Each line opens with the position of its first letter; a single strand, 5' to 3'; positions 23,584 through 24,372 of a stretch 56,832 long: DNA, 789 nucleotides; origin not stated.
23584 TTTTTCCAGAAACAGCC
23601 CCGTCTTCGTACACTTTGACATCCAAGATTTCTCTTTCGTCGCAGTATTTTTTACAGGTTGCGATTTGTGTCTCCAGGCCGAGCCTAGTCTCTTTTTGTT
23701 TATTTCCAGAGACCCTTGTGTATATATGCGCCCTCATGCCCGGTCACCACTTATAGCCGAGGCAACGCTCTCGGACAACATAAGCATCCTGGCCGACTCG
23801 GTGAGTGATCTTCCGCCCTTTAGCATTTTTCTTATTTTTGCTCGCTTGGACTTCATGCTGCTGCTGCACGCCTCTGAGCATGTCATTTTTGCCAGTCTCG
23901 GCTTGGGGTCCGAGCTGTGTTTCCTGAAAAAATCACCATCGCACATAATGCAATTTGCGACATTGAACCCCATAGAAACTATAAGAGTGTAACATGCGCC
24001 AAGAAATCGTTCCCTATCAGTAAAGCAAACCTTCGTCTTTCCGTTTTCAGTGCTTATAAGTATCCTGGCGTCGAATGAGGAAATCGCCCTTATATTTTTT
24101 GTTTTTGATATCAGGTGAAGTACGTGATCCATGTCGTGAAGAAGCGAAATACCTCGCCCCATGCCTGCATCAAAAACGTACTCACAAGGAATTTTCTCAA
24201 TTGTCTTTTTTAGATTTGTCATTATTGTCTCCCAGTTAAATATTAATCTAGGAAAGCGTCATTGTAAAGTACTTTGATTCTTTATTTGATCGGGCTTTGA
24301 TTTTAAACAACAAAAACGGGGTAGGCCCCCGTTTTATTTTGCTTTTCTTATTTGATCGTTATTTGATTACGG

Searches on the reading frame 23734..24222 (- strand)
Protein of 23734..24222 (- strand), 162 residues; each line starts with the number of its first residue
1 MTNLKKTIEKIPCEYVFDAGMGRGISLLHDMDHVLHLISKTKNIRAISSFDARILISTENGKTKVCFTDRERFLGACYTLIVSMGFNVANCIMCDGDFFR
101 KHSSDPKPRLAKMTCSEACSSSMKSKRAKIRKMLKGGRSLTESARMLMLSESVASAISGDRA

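Call 16: search_protein_families(library=pfam, max_evalue=0.01, proteins=[window:23734-24222:-])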
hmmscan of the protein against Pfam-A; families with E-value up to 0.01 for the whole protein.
window:23734-24222:- (162 aa): 0 families

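Call 17: search_protein_families(library=phrogs, max_evalue=0.01, proteins=[window:23734-24222:-])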
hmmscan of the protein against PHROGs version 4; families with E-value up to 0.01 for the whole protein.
window:23734-24222:- (162 aa): 0 families

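Call 62: search_solved_structures(query=window:23734-24222:-, max_evalue=10, show_alignments=2)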
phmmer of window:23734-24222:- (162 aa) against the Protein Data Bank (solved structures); distinct sequences matched with E-value up to 10: 3.
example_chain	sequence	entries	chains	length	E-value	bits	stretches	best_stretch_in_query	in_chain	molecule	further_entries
5esc_A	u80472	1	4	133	1.4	12.3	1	53-78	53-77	HupZ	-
7kpz_A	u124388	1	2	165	2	11.9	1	53-78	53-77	HupZ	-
7kq2_A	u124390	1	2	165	2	11.8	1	53-78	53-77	HupZ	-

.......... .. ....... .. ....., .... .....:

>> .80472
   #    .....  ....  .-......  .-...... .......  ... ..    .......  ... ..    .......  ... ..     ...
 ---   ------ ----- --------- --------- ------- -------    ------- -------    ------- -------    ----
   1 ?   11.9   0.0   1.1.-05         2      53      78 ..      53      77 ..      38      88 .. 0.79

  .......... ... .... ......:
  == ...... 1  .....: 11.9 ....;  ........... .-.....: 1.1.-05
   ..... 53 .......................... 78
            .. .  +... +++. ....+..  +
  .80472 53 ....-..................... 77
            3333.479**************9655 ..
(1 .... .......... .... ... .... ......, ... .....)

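Call 74: search_protein_representatives(protein=window:23734-24222:-)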
Query: 162 residues. Proteins with E-value up to 0.001 (for the whole library): 1; up to 1e-10: 1; up to 1e-30: 1. The best 1 are listed.
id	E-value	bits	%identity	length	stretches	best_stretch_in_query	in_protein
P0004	2.6e-101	352.2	100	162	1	1-162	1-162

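Call 75: predict_structure(protein=window:23734-24222:-)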
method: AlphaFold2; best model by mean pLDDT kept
length: 162 residues; sequences in the alignment: 1
mean_pLDDT: 47.2   pTM: 0.44
mean pLDDT of the five models: 47.2, 40.9, 38.6, 37.2, 35.2
residues with pLDDT >= 90: 0; 70-90: 1; 50-70: 69; < 50: 92
segments of 3 or more residues with pLDDT < 50: 1-32, 39-52, 102-121, 142-162
pLDDT, mean of each block of 10 residues (from residue 1): 29 36 35 49 37 51 64 62 60 60 39 45 54 55 43 36 37
secondary structure, 60 per line:
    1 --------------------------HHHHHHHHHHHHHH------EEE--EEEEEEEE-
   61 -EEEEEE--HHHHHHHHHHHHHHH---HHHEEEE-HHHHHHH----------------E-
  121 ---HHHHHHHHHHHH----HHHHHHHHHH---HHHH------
elements in order: H27-40 E47-49 E52-59 E62-67 H70-84 E91-94 H96-102 H124-135 H140-149 H153-156
